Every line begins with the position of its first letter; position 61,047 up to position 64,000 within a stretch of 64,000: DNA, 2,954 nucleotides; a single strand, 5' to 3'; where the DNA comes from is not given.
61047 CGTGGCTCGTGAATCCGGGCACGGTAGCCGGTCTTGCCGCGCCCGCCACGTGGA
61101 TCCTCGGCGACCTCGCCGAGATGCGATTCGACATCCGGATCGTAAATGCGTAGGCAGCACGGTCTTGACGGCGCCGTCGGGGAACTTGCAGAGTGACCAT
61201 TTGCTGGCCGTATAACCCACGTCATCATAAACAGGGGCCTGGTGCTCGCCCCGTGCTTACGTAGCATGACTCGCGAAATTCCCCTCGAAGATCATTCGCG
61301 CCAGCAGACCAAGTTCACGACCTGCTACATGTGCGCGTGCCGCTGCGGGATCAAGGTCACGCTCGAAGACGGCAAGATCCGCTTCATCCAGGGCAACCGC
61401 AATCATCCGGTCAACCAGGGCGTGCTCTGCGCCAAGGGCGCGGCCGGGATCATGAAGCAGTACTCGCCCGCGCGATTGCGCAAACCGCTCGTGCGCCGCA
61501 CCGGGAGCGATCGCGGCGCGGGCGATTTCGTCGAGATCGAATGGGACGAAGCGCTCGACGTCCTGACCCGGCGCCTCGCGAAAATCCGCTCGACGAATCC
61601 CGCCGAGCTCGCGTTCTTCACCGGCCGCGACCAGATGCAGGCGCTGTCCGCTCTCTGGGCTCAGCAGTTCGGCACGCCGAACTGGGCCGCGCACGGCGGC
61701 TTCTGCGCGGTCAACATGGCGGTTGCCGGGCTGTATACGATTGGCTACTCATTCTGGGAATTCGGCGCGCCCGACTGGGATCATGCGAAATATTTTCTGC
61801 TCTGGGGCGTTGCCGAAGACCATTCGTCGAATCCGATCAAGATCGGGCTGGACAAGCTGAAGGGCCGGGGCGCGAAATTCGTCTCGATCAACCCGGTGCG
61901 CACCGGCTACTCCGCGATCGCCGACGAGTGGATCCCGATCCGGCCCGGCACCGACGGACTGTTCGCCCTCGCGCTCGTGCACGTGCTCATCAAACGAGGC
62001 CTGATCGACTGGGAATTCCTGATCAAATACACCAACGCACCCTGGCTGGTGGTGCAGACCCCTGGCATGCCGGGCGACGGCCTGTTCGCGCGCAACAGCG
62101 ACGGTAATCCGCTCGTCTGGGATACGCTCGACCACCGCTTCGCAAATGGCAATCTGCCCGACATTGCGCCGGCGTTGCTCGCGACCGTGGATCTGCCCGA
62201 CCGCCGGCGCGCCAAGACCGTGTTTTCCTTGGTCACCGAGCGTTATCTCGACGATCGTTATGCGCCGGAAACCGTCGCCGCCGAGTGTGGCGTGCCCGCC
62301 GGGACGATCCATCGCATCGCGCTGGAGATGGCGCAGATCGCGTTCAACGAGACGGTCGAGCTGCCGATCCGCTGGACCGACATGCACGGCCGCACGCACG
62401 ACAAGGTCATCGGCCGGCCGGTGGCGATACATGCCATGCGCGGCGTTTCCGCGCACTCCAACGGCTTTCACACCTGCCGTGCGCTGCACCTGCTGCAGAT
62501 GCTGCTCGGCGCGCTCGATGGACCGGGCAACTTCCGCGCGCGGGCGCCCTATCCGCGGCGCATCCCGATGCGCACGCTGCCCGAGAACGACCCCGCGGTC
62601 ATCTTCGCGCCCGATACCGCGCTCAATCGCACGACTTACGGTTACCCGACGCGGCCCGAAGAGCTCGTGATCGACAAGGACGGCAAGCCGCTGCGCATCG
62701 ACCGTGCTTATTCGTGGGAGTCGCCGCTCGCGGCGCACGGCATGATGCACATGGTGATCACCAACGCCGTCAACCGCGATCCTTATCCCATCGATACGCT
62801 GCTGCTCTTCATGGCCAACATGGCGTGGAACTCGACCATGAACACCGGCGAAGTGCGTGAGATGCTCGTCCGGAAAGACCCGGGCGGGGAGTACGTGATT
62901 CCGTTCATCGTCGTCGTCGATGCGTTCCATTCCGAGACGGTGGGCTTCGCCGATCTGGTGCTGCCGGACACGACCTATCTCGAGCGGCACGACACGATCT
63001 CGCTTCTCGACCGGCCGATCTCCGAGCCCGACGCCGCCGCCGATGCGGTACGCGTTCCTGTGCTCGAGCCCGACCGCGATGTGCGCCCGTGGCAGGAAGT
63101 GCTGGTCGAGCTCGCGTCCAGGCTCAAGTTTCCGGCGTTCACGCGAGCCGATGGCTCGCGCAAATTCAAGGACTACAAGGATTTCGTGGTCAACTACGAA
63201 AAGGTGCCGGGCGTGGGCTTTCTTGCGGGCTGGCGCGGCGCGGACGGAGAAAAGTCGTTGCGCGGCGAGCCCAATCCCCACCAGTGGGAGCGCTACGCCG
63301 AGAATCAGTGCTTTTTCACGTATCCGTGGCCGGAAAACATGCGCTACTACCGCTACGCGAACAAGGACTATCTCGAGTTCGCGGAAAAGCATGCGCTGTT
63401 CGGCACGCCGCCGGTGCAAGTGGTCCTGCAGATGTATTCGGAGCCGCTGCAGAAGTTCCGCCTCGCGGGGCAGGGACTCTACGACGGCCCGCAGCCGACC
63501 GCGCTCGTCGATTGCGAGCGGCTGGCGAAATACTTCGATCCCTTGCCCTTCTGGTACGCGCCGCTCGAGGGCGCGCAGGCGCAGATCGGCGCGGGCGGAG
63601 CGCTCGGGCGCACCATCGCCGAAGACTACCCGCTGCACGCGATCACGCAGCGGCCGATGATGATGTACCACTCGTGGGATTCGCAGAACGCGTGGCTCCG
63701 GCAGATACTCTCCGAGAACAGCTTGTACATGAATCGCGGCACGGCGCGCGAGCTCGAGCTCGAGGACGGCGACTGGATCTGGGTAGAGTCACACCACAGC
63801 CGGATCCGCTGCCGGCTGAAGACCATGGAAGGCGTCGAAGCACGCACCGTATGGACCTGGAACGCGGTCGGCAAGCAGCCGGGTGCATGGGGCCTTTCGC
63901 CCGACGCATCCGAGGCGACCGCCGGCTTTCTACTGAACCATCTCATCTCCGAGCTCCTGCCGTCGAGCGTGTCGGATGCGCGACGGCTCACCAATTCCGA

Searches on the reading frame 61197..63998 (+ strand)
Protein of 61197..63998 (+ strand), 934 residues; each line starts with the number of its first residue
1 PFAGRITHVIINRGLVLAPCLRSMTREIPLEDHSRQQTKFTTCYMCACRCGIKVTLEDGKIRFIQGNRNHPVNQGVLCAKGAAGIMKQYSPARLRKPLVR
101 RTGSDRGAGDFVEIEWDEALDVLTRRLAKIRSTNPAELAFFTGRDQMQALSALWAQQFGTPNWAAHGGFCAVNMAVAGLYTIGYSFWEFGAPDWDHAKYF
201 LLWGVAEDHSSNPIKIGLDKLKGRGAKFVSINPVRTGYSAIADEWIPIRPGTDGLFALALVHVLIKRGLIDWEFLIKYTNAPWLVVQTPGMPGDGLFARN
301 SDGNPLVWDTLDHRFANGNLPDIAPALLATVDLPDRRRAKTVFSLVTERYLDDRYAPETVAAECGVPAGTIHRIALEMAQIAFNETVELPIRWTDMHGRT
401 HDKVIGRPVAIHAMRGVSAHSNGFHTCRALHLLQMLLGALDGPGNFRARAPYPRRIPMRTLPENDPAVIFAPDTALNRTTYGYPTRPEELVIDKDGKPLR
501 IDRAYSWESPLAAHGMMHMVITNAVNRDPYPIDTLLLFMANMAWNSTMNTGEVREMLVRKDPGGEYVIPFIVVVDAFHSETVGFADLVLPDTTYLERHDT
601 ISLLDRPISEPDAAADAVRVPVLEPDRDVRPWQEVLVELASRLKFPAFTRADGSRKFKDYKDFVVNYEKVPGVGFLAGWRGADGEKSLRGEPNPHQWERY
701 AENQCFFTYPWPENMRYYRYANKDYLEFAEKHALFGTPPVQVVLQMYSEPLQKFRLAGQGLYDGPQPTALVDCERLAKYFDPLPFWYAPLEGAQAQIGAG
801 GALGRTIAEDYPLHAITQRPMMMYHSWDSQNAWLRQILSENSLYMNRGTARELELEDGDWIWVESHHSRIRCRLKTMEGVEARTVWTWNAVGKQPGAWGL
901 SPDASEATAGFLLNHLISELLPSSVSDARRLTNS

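Call 49: search_protein_families(library=pfam, proteins=[window:61197-63998:+], max_evalue=0.0001)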
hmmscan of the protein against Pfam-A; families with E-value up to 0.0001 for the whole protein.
window:61197-63998:+ (934 aa): 3 families
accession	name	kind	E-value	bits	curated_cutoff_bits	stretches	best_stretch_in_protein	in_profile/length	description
PF00384.28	Molybdopterin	-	1.6e-30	106.8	24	1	93-638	1-349/353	Molybdopterin oxidoreductase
PF04879.21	Molybdop_Fe4S4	-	6.7e-16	58.5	22.7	1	39-89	4-54/55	Molybdopterin oxidoreductase Fe4S4 domain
PF01568.27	Molydop_binding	-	4.2e-09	36.9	26.8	1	813-893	1-82/110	Molydopterin dinucleotide binding domain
